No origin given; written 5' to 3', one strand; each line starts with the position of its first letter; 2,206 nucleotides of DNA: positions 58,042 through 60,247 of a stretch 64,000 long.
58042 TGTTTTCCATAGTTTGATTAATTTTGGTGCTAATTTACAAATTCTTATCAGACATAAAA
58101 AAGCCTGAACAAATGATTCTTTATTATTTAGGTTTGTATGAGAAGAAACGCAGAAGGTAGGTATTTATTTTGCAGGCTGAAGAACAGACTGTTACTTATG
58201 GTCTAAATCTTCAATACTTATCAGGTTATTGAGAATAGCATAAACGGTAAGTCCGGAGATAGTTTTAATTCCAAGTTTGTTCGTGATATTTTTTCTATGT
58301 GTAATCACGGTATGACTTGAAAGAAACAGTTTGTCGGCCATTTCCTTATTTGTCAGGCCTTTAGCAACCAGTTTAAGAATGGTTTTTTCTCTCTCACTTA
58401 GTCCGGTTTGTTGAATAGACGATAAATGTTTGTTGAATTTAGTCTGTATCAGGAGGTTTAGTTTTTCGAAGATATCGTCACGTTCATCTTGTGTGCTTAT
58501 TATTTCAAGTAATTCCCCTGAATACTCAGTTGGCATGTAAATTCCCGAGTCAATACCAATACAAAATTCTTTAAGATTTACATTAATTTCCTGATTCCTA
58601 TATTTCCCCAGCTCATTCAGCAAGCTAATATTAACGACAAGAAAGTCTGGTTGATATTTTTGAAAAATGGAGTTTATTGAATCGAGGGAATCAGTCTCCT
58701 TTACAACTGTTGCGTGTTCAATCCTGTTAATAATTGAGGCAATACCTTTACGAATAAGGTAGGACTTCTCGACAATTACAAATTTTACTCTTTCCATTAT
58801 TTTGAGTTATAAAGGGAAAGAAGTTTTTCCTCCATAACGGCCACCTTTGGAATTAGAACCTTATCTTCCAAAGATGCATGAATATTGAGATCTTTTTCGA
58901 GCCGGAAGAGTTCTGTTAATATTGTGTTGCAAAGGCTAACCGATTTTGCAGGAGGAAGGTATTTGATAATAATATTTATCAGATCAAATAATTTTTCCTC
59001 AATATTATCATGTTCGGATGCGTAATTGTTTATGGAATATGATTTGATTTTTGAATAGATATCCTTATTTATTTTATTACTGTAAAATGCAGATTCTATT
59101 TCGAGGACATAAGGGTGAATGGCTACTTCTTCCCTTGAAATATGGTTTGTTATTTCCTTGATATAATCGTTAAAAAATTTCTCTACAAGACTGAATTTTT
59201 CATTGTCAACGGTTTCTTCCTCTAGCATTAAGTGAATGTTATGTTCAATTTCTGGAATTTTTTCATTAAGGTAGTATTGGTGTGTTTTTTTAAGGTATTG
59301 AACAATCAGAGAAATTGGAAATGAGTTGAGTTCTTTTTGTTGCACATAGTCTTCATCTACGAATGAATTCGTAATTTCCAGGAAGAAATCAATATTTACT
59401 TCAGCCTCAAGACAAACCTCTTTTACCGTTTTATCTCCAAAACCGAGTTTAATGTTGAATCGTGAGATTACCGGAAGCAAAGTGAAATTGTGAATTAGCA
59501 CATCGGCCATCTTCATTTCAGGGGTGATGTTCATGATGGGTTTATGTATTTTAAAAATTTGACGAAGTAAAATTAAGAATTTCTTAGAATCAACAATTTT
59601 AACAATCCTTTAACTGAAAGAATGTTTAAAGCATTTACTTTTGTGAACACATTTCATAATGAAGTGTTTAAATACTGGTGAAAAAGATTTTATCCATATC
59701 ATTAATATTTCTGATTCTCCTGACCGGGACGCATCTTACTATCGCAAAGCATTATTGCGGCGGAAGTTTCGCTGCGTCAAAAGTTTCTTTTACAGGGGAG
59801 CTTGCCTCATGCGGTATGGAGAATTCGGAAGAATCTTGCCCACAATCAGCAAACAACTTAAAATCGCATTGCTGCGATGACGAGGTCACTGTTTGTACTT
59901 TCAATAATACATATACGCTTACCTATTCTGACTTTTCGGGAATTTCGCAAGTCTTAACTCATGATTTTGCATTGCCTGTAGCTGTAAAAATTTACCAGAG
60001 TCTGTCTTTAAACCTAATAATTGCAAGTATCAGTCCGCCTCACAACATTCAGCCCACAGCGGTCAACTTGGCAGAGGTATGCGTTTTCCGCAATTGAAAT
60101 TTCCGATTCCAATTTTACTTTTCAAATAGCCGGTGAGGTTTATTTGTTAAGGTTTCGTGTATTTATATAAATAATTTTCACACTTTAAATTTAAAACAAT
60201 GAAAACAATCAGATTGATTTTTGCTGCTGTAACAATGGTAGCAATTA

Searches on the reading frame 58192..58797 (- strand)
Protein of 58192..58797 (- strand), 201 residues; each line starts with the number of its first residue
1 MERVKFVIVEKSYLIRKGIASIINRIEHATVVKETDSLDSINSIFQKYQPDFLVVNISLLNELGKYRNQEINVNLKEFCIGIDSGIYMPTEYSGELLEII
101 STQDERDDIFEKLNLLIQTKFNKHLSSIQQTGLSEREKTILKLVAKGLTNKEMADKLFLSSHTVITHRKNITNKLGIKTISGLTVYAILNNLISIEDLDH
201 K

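Call 8: search_protein_families(library=ncbifam, max_evalue=1e-8, proteins=[window:58192-58797:-])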
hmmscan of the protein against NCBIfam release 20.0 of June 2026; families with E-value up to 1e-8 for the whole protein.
window:58192-58797:- (201 aa): 9 families
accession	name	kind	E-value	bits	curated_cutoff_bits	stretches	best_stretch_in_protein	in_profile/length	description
NF052445.1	RespRegMctR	equivalog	1.2e-19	70.6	300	1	128-192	140-204/205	two-component system response regulator MctR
NF047785.1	respo_reg_MadR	equivalog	3.1e-16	59.4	300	1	128-179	144-195/209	MadR family response regulator transcription factor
NF007403.0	PRK09935.1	equivalog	4.7e-16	59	271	1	111-193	130-210/210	fimbria biosynthesis transcriptional regulator FimZ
NF011896.0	PRK15369.1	equivalog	1e-15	57.9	242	1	126-187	143-204/211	two component system response regulator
NF007935.0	PRK10651.1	equivalog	1.9e-13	50.1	250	1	122-187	145-210/216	two-component system response regulator NarL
NF007505.1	PRK10100.1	equivalog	1.8e-10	40.8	250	1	56-179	72-191/204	biofilm master transcriptional regulator CsgD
NF007708.0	PRK10403.1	equivalog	9.2e-10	38.3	343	0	96-184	116-205/215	nitrate/nitrite response regulator protein NarP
NF007018.1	PRK09483.1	equivalog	1.3e-09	38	280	0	130-198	146-214/217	UvrY/SirA/GacA family response regulator transcription factor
NF052366.1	photon_PedR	equivalog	2.2e-09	37.4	120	1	133-195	3-65/74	photosynthetic electron transport-dependent transcriptional regulator PedR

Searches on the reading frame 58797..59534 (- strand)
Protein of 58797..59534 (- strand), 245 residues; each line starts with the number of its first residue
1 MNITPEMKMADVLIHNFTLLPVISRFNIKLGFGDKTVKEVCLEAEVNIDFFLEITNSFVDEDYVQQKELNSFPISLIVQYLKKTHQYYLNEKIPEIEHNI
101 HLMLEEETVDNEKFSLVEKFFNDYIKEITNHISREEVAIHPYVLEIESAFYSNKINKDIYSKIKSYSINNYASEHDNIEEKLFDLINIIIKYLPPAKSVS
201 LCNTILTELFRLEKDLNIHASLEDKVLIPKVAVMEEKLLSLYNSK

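Call 8: search_protein_families(library=ncbifam, max_evalue=1e-8, proteins=[window:58797-59534:-])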
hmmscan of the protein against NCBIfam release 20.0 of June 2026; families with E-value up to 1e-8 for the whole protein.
window:58797-59534:- (245 aa): 1 family
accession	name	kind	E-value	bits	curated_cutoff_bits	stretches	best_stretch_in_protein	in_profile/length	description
TIGR03652.1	FeS_repair_RIC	equivalog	1.3e-20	74.2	204.7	1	33-231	26-216/216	iron-sulfur cluster repair di-iron protein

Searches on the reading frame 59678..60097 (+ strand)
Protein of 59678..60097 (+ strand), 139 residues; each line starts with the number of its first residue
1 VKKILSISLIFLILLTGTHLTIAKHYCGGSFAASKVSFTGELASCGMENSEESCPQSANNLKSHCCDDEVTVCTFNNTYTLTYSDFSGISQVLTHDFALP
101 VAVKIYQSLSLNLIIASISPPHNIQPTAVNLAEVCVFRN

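Call 8: search_protein_families(library=ncbifam, max_evalue=1e-8, proteins=[window:59678-60097:+])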
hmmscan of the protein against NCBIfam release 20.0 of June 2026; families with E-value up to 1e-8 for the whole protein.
window:59678-60097:+ (139 aa): 1 family
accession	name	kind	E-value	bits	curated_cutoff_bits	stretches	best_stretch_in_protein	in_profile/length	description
NF047658.1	HYC_CC_PP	subfamily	4e-18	66.2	28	1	2-122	1-120/131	HYC_CC_PP family protein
